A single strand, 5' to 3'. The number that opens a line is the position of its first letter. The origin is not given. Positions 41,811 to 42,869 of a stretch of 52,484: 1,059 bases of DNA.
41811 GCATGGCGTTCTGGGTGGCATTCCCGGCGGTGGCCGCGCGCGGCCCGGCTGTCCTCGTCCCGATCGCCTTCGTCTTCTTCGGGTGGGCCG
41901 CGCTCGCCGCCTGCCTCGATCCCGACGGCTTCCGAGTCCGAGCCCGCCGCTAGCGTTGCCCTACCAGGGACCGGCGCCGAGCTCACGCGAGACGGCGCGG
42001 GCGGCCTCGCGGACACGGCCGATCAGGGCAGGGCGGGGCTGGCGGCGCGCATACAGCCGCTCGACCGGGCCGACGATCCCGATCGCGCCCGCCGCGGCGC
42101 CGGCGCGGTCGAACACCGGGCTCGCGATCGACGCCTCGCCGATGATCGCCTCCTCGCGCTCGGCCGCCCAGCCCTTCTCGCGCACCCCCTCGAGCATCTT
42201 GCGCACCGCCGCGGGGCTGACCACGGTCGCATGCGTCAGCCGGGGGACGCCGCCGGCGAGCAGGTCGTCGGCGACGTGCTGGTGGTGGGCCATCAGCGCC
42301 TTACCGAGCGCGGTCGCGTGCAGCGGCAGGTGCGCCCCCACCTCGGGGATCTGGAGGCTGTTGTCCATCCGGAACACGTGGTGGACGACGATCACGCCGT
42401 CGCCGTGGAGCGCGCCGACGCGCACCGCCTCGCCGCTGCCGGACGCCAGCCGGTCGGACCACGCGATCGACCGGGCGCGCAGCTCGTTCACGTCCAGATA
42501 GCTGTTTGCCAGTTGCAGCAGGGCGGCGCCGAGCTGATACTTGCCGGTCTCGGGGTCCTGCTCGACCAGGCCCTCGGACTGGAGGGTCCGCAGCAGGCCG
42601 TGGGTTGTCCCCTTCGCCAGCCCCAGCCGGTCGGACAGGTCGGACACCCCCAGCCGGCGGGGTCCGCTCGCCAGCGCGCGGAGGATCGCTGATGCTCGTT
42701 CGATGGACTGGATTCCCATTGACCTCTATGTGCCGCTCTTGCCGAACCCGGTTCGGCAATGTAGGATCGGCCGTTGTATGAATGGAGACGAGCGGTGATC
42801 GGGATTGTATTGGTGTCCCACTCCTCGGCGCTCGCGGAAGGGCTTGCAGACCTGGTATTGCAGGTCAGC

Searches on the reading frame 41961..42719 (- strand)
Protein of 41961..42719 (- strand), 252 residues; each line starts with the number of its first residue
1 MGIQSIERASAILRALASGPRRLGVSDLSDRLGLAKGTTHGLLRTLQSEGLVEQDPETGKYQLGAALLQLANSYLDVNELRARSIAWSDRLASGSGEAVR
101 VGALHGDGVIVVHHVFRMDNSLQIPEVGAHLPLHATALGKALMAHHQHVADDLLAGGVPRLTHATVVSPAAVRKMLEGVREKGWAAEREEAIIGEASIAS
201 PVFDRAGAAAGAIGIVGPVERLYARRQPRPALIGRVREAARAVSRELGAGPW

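Call 20: search_protein_families(library=pfam, proteins=[window:41961-42719:-], max_evalue=0.00001)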
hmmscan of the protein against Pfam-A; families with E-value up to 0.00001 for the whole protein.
window:41961-42719:- (252 aa): 4 families
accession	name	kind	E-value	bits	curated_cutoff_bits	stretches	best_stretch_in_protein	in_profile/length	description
PF01614.24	IclR_C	-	6.3e-36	124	24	1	73-245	2-174/174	Bacterial transcriptional regulator IclR C-terminal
PF09339.16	HTH_IclR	-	2.8e-19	69.1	22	1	5-56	1-52/52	IclR helix-turn-helix domain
PF25213.1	HVO_A0261_N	-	2.9e-07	30.7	35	0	6-63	10-63/86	HVO_A0261 N-terminal domain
PF12802.13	MarR_2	-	3.6e-07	30.7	27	1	10-58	8-58/61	MarR family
